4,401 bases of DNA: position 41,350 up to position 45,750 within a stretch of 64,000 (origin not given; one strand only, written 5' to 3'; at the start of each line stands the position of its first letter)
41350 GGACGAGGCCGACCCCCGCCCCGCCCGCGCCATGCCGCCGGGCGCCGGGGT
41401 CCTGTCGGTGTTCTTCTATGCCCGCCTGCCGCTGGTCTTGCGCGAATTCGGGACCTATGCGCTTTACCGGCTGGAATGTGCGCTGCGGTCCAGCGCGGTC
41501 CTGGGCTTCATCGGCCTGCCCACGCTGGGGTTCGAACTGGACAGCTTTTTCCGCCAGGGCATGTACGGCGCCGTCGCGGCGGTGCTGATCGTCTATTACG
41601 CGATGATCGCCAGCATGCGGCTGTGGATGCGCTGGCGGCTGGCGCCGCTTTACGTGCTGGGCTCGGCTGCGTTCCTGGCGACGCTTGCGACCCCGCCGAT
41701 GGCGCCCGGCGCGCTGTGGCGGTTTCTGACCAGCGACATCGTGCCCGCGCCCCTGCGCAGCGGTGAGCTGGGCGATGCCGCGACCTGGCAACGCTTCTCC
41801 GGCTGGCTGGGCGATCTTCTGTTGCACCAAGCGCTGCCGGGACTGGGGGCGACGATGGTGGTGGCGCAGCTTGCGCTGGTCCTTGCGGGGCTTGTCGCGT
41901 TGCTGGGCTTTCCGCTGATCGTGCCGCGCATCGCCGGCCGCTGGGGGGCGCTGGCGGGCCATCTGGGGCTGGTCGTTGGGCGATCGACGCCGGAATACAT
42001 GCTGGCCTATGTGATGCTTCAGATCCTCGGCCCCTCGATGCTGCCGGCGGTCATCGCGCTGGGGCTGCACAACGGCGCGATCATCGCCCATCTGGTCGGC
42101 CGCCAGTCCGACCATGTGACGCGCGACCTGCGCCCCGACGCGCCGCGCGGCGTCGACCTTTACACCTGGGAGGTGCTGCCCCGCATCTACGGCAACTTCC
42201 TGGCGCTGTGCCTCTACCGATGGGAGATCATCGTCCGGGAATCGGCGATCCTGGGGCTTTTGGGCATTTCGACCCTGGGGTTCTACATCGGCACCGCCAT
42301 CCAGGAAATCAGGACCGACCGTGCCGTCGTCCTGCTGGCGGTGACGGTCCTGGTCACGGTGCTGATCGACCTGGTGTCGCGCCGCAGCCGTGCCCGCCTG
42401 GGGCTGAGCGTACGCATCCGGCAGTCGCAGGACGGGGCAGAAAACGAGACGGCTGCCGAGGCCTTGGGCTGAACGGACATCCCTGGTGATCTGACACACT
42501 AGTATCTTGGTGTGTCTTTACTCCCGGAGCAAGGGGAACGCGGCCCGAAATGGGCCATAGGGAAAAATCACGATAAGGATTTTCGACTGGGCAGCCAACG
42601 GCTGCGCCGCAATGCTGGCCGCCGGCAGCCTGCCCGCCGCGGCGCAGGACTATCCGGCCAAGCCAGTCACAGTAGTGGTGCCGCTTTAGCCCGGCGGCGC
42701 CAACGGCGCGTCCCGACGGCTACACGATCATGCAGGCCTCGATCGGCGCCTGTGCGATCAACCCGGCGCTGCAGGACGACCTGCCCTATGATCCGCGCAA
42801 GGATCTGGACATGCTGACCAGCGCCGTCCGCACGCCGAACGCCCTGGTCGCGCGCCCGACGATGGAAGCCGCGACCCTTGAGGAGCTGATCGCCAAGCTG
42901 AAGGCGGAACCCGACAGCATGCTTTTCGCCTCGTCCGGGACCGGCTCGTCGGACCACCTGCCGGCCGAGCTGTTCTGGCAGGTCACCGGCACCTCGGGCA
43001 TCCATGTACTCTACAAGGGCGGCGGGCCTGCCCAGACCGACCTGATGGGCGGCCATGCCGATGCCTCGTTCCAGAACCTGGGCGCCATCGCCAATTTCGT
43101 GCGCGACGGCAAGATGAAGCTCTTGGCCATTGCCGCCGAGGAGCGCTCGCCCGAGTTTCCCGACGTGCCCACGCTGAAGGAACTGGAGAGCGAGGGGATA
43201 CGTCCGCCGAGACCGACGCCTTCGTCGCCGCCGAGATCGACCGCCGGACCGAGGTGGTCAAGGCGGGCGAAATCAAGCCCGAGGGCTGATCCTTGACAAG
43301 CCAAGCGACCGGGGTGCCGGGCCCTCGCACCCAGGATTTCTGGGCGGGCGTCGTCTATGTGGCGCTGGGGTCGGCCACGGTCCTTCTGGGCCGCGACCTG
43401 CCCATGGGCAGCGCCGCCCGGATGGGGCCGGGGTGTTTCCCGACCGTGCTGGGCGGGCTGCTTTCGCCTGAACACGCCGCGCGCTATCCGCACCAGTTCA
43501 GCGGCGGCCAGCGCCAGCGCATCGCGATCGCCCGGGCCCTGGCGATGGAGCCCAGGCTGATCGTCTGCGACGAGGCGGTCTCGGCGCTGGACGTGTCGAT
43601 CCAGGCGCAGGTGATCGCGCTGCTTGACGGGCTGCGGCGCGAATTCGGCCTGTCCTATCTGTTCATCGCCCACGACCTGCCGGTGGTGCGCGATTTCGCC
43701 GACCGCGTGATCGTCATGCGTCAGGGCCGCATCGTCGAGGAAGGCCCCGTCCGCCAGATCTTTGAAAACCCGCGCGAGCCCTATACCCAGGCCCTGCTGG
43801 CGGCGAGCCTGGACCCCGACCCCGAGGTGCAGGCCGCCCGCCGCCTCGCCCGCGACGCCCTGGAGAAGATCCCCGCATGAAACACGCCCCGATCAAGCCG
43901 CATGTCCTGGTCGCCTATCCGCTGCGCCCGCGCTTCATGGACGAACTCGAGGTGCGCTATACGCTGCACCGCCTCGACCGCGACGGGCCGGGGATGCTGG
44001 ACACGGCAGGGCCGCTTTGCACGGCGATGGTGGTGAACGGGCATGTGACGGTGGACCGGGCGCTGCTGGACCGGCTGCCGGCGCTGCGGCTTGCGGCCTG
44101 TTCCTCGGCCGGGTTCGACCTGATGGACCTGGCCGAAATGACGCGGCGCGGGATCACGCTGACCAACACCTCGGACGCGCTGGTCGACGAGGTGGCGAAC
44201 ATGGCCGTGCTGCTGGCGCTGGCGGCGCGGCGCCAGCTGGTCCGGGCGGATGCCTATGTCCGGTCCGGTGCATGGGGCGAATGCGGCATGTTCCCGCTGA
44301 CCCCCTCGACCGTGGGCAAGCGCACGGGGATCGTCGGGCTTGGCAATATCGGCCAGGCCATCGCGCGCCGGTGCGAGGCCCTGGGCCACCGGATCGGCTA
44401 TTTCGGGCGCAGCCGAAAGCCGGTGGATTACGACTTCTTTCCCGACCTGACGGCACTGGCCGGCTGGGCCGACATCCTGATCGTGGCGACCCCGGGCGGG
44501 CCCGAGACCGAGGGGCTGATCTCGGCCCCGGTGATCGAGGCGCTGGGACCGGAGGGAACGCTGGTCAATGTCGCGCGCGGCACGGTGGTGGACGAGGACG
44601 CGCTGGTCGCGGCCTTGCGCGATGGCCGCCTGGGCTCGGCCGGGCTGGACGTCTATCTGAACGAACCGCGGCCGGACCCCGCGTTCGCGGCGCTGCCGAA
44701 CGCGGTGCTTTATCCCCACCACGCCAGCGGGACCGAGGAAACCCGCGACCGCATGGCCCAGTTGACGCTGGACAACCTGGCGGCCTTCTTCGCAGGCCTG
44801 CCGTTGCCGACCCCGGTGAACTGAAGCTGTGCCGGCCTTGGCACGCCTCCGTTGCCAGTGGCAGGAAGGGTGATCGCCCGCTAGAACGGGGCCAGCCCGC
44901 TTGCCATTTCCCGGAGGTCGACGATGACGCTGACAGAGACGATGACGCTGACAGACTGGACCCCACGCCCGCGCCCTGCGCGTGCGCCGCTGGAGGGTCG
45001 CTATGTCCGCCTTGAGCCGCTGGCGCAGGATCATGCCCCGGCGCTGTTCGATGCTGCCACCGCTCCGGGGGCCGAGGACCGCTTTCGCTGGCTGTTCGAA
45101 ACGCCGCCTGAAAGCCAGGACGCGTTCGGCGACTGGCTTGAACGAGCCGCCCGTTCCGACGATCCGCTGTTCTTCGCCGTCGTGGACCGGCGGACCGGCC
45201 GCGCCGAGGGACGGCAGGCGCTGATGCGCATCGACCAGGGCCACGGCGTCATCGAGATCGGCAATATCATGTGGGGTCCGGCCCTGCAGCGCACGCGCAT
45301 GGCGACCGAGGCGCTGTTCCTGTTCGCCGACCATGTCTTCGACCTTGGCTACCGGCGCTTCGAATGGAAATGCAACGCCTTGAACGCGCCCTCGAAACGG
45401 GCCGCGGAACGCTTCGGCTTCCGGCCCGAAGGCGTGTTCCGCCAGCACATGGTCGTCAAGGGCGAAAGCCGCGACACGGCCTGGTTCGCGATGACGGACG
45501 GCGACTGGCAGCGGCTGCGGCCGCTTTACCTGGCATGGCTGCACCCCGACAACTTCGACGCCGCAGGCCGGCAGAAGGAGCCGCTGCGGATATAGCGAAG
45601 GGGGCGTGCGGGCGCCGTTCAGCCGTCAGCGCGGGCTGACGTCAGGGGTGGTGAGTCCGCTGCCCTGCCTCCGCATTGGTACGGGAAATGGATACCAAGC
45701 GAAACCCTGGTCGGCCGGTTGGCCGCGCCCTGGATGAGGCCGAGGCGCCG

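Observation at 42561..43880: Deletion and decay scar: tctC pseudogene followed by a tctB fragment fused in frame to the 3' end of an oppF/dppF ATPase gene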

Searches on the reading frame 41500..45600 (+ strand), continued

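Call 45: find_related_loci(query=L001:10790-12418:+, collection=genome_contigs, flank=10000)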
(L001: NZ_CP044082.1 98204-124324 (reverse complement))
Query L001:10790-12418:+ (543 aa) in genome_contigs; peptide patterns used: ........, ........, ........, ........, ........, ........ (x = any residue, [..] = any of these).
362 stretches matched a pattern; 324 encode a relative of the query (tblastn E <= 1e-3); the best 80 are kept; 80 distinct loci.
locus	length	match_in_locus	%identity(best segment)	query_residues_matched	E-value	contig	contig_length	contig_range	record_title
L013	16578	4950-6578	89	1-543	0e+0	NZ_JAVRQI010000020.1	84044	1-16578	Paracoccus broussonetiae strain CPCC 101403 Scaffold20, whole genome shotgun sequence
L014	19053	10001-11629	91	1-543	0e+0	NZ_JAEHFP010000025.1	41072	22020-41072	Paracoccus binzhouensis strain wg1 scaffold25.1-size41072, whole genome shotgun sequence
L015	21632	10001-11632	88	1-543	0e+0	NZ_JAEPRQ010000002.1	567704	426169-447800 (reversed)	Paracoccus caeni strain MJ17 NODE_2_length_567704_cov_52.882384, whole genome shotgun sequence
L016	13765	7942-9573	87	1-543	0e+0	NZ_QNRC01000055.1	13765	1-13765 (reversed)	Paracoccus siganidrum strain M26 Scaffold55, whole genome shotgun sequence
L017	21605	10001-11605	89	1-535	0e+0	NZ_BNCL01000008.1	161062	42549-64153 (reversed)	Paracoccus aerius strain KCTC 42845 sequence008, whole genome shotgun sequence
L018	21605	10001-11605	88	1-535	0e+0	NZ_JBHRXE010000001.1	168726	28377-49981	Paracoccus simplex strain VKM B-3226 platanus_K_21_77_1, whole genome shotgun sequence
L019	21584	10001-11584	90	1-528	0e+0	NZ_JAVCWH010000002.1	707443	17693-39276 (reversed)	Paracoccus yibinensis strain WLY502 Scaffolds_2_707443, whole genome shotgun sequence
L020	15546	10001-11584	88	1-528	0e+0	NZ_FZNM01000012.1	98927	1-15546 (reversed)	Paracoccus sediminis strain DSM 26170, whole genome shotgun sequence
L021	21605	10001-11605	86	1-535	0e+0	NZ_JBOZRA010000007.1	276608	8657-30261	Rhizobium panacihumi strain KCTC 62017 NODE_7_length_276608_cov_103.833269, whole genome shotgun sequence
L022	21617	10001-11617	85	1-539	0e+0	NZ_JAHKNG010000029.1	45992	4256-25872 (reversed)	Paracoccus marinaquae strain XHP0099 NODE_29_length_45992_cov_40.178240, whole genome shotgun sequence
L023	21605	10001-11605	85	1-535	0e+0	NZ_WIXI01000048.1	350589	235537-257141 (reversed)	Endobacterium cereale strain RZME27 NODE_17_length_350918_cov_9.604751, whole genome shotgun sequence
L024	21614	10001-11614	85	2-539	0e+0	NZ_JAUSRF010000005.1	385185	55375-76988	Neorhizobium huautlense strain DS1307 Ga0466904_05, whole genome shotgun sequence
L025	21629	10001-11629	86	1-543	0e+0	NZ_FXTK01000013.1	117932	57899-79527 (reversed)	Paracoccus laeviglucosivorans strain DSM 100094, whole genome shotgun sequence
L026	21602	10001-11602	85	1-534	0e+0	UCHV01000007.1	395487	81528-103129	Rhizobiales bacterium isolate AFS080716 genome assembly, contig: contig_7, whole genome shotgun sequence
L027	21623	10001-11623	83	1-541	0e+0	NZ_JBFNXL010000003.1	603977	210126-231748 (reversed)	Shinella sp. S4-D37 000001F, whole genome shotgun sequence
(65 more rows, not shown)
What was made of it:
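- Full-length 540-544-aa ATPases are the norm in 80 loci across Paracoccus and Rhizobiaceae (call 45).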

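Call 46: list_cluster_members(proteins=[P0131, P0132, P0133])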
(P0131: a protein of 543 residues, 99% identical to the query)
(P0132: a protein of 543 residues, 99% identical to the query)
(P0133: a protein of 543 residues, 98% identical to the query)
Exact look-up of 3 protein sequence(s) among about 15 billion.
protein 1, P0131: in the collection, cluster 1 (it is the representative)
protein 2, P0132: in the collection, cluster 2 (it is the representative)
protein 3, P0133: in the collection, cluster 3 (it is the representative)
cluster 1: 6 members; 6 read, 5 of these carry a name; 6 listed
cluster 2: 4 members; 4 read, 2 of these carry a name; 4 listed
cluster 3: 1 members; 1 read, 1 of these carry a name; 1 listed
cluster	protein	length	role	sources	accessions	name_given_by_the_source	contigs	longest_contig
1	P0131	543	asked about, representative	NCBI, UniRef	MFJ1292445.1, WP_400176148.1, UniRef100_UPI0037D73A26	ABC transporter ATP-binding protein [Paracoccus yeei] | ABC transporter ATP-binding protein n=2 Tax=Paracoccus yeei TaxID=147645 ...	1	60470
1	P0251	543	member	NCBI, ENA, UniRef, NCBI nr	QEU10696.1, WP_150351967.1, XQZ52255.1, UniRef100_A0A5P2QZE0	ABC transporter ATP-binding protein [Paracoccus yeei] | ABC transporter ATP-binding protein n=2 Tax=Paracoccus yeei TaxID=147645 ...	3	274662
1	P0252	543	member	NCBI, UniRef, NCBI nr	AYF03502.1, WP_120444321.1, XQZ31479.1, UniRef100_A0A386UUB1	ABC transporter ATP-binding protein (plasmid) [Paracoccus yeei] | ABC transporter ATP-binding protein n=1 Tax=Paracoccus yeei TaxID=147645 ... | ABC transporter ATP-binding protein [Paracoccus yeei]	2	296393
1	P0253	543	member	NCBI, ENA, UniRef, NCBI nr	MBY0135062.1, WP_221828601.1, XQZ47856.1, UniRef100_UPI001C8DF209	ABC transporter ATP-binding protein [Paracoccus yeei] | ABC transporter ATP-binding protein n=1 Tax=Paracoccus yeei TaxID=147645 ...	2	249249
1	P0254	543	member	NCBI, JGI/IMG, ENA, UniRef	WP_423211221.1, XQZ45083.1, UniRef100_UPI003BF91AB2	ABC transporter ATP-binding protein [Paracoccus yeei] | peptide/nickel transport system ATP-binding protein | ABC transporter ATP-binding protein n=1 Tax=Paracoccus yeei TaxID=147645 ...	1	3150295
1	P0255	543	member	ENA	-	-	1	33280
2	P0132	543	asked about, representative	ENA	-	-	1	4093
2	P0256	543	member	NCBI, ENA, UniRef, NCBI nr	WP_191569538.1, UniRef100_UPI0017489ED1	ABC transporter ATP-binding protein [Paracoccus yeei] | ABC transporter ATP-binding protein n=1 Tax=Paracoccus yeei TaxID=147645 ...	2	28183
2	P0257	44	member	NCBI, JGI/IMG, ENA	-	hypothetical protein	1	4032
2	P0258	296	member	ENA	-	-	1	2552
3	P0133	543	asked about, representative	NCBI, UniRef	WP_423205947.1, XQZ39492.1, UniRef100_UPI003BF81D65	ABC transporter ATP-binding protein (plasmid) [Paracoccus yeei] | ABC transporter ATP-binding protein n=1 Tax=Paracoccus yeei TaxID=147645 ...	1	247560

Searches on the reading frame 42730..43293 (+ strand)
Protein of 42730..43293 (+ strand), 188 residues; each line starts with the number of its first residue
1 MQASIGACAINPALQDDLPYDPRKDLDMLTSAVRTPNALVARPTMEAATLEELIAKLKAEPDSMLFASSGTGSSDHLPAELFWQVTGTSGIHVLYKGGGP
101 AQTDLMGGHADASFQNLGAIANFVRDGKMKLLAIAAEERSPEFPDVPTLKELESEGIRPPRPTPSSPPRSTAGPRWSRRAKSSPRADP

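Call 7: search_protein_families(library=pfam, proteins=[window:42730-43293:+], max_evalue=0.01)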
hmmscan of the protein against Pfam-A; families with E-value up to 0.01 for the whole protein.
window:42730-43293:+ (188 aa): 1 family
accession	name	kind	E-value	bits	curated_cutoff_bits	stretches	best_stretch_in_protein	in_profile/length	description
PF03401.19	TctC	-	1.3e-35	123.7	27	1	8-162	51-205/274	Tripartite tricarboxylate transporter family receptor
